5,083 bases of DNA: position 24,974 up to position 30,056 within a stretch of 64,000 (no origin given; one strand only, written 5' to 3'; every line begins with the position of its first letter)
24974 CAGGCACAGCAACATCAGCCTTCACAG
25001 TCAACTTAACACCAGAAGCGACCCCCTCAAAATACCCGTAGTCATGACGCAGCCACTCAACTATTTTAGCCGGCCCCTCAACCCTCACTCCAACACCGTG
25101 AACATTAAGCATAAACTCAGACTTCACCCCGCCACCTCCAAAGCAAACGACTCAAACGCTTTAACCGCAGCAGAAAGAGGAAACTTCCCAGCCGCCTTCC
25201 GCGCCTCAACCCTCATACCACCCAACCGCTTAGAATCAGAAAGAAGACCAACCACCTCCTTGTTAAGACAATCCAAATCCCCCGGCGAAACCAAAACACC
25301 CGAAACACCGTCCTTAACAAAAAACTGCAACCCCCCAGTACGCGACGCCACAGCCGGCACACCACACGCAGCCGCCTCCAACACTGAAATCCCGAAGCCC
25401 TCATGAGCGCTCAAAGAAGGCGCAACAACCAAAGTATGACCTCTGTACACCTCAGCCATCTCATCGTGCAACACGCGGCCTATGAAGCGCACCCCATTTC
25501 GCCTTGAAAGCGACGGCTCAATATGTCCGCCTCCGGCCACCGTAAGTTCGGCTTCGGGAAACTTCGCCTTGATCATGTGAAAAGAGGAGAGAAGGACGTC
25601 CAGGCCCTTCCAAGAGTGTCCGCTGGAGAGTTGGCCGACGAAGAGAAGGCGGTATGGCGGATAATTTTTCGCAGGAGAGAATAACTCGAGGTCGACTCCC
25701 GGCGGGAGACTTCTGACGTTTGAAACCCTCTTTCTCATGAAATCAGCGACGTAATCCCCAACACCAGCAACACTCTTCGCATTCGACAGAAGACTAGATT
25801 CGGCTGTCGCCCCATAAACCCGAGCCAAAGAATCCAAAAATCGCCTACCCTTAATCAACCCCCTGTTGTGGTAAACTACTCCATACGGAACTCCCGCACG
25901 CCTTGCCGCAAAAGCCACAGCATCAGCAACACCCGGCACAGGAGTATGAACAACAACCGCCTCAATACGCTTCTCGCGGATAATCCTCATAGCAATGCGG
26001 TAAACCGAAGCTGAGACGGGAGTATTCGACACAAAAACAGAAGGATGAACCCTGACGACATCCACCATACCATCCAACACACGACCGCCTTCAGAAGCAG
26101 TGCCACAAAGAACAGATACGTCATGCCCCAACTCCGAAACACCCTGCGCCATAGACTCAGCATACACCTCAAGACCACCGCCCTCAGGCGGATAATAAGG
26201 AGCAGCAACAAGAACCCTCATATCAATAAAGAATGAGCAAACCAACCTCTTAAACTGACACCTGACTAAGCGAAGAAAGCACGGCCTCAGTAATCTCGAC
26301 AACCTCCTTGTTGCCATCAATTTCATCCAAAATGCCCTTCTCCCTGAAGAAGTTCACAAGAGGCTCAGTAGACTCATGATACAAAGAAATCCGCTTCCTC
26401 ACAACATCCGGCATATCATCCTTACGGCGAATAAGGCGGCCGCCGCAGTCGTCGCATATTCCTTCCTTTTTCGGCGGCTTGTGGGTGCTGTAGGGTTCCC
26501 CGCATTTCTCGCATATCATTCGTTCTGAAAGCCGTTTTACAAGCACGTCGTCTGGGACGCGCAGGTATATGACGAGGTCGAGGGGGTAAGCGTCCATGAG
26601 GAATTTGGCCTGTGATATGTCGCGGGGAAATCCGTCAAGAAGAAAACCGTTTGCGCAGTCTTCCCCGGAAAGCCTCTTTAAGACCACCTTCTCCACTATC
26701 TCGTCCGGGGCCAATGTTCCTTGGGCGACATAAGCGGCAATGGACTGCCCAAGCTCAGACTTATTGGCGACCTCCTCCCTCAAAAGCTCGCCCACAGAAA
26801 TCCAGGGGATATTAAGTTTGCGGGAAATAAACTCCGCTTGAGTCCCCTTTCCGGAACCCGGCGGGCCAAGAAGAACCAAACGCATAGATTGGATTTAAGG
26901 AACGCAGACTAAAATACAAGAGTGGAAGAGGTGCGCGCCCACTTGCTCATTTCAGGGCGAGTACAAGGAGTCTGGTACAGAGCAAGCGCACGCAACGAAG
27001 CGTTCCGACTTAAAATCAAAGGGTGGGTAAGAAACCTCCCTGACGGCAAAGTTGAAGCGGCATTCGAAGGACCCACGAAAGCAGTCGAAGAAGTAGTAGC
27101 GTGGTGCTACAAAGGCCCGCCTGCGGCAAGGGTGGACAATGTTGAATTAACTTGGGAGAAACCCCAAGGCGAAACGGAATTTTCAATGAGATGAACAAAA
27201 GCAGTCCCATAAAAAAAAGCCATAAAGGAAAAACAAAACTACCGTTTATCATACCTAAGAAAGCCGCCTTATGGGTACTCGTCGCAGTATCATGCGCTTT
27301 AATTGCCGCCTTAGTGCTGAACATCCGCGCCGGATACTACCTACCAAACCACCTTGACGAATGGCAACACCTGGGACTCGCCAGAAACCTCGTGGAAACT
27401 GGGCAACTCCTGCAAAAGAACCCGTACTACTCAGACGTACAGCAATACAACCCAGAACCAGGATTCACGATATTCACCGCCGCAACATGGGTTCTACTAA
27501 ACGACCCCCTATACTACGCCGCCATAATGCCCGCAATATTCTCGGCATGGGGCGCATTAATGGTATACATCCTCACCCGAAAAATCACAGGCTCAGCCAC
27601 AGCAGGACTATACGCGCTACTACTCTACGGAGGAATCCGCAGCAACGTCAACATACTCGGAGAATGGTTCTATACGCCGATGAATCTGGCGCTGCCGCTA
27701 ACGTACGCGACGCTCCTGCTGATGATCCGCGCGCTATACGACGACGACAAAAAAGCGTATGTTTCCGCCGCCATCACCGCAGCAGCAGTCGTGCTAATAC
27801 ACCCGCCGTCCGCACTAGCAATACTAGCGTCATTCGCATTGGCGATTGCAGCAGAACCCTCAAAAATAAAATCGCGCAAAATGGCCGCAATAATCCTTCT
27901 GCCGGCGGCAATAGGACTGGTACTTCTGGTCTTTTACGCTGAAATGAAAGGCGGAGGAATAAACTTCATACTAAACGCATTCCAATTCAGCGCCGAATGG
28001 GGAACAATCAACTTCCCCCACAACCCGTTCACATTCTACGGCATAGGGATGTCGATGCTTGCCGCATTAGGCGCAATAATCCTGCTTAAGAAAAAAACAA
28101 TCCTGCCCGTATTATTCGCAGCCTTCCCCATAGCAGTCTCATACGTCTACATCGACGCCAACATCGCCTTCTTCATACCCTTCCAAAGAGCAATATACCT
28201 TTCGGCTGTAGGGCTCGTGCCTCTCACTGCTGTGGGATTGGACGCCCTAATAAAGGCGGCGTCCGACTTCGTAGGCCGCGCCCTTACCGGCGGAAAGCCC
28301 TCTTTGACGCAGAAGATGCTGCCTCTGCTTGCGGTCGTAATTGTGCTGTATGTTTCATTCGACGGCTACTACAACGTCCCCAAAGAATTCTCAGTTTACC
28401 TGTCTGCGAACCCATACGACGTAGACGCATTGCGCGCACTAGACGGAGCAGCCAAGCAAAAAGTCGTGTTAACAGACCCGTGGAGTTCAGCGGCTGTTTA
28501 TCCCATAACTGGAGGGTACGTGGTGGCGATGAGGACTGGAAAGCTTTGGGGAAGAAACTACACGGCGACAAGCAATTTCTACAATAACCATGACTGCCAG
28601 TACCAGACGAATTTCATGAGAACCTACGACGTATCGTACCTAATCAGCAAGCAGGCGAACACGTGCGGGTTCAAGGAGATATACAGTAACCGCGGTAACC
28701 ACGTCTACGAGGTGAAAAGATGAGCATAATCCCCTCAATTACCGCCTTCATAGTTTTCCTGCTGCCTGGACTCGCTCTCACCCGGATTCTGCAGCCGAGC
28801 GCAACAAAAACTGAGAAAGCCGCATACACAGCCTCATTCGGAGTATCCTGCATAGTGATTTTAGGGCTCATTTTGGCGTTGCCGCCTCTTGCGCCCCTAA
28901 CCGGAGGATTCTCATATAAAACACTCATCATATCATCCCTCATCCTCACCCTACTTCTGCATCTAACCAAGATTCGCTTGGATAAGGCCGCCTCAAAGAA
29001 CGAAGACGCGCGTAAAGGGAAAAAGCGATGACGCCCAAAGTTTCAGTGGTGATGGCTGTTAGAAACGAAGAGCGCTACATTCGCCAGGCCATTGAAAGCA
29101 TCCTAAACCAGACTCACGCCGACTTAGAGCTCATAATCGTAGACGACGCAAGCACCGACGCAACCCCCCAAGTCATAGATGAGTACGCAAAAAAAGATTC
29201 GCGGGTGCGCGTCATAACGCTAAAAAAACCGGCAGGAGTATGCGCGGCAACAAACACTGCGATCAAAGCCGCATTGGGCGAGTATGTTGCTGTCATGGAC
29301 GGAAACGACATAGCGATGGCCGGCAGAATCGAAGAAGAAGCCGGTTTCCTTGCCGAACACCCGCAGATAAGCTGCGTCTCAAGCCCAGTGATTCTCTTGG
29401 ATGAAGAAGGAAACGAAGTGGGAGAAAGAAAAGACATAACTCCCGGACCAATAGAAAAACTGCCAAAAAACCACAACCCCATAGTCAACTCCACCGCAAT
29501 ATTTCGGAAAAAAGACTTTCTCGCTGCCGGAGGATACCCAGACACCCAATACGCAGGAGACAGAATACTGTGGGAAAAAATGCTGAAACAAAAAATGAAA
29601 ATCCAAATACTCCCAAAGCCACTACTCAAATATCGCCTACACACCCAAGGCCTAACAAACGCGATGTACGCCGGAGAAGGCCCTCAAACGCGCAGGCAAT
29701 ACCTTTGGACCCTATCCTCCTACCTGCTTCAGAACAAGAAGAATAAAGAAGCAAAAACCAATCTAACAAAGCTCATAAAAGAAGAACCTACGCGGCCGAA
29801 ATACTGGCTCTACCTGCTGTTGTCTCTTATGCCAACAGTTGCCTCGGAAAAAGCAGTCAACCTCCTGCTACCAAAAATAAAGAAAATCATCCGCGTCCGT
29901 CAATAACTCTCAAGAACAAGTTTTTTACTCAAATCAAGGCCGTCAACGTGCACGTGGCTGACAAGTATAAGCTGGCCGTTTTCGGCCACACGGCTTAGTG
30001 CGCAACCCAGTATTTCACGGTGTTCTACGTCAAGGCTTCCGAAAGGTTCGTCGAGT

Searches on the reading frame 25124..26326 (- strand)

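Call 77: search_protein_families(library=pfam, proteins=[window:25124-26326:-], max_evalue=0.01)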
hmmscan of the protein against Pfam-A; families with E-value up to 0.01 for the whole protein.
window:25124-26326:- (400 aa): 6 families
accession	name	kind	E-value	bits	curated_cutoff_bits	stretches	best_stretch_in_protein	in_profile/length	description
PF13692.12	Glyco_trans_1_4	-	1.8e-30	106.5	27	1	226-364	3-142/142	Glycosyl transferases group 1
PF00534.26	Glycos_transf_1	-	4.6e-28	98.3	26.4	1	219-376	10-170/172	Glycosyl transferases group 1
PF13439.12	Glyco_transf_4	-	9.6e-19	68.5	28.5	1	50-214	2-169/170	Glycosyltransferase Family 4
PF20706.3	GT4-conflict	-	3.2e-16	59.7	26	1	42-344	4-327/385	Family 4 Glycosyltransferase in conflict systems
PF13579.12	Glyco_trans_4_4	-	2.9e-15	57.4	29.7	1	50-201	1-146/158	Glycosyl transferase 4-like domain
PF13524.12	Glyco_trans_1_2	-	3.7e-07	30.6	25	1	255-356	12-106/144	Glycosyl transferase-like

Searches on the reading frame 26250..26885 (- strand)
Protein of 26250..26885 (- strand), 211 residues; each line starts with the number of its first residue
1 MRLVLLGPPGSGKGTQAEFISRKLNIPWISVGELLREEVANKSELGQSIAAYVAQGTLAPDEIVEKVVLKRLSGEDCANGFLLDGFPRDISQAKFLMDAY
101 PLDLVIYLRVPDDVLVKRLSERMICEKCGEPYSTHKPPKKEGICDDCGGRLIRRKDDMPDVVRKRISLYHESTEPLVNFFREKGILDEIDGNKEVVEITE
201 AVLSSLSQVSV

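Call 77: search_protein_families(library=pfam, proteins=[window:26250-26885:-], max_evalue=0.01)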
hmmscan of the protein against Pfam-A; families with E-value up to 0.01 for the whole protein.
window:26250-26885:- (211 aa): 9 families
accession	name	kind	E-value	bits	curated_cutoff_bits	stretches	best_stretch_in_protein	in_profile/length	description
PF00406.28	ADK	-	5.5e-45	153.6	26.8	1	5-184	1-150/151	Adenylate kinase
PF13207.12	AAA_17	-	4.5e-24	85.7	27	1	6-121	1-121/136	AAA domain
PF05191.20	ADK_lid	-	5.4e-14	52.2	26.6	1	122-156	1-36/36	Adenylate kinase, active site lid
PF13238.12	AAA_18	-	1.5e-09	38.8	29.4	1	4-123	2-112/128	AAA domain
PF17213.9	Hydin_ADK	-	0.00044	20.9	27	0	59-85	169-195/196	Hydin Adenylate kinase-like domain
PF02223.23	Thymidylate_kin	-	0.0016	18.6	27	0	7-60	3-54/185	Thymidylate kinase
PF13408.12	Zn_ribbon_recom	-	0.0031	18.3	25.3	0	119-137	2-20/58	Recombinase zinc beta ribbon domain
PF13521.12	AAA_28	-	0.0038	17.9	27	1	2-56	1-52/164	AAA domain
PF00004.35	AAA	-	0.01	16.8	21.2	0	4-31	2-29/131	ATPase family associated with various cellular activities (AAA)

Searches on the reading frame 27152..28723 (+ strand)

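Call 43: search_protein_families(library=pfam, proteins=[window:27152-28723:+], max_evalue=0.01)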
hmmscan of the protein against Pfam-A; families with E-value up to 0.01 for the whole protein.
window:27152-28723:+ (523 aa): 1 family
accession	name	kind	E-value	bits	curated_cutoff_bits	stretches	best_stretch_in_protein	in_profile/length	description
PF13231.12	PMT_2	-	2.1e-05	25.2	26.1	1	109-251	10-150/160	Dolichyl-phosphate-mannose-protein mannosyltransferase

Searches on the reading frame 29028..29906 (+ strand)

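Call 43: search_protein_families(library=pfam, proteins=[window:29028-29906:+], max_evalue=0.01)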
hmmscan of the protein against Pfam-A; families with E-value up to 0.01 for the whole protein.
window:29028-29906:+ (292 aa): 3 families
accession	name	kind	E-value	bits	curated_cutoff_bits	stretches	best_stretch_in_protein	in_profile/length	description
PF00535.33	Glycos_transf_2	-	1.6e-33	116.4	23.3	1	6-162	1-162/168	Glycosyl transferase family 2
PF13641.12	Glyco_tranf_2_3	-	4.1e-12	47.1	27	1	3-121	1-123/230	Glycosyltransferase like family 2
PF10111.15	Glyco_tranf_2_2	-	5.1e-09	36.4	27.3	1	6-210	1-223/276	Glycosyltransferase like family 2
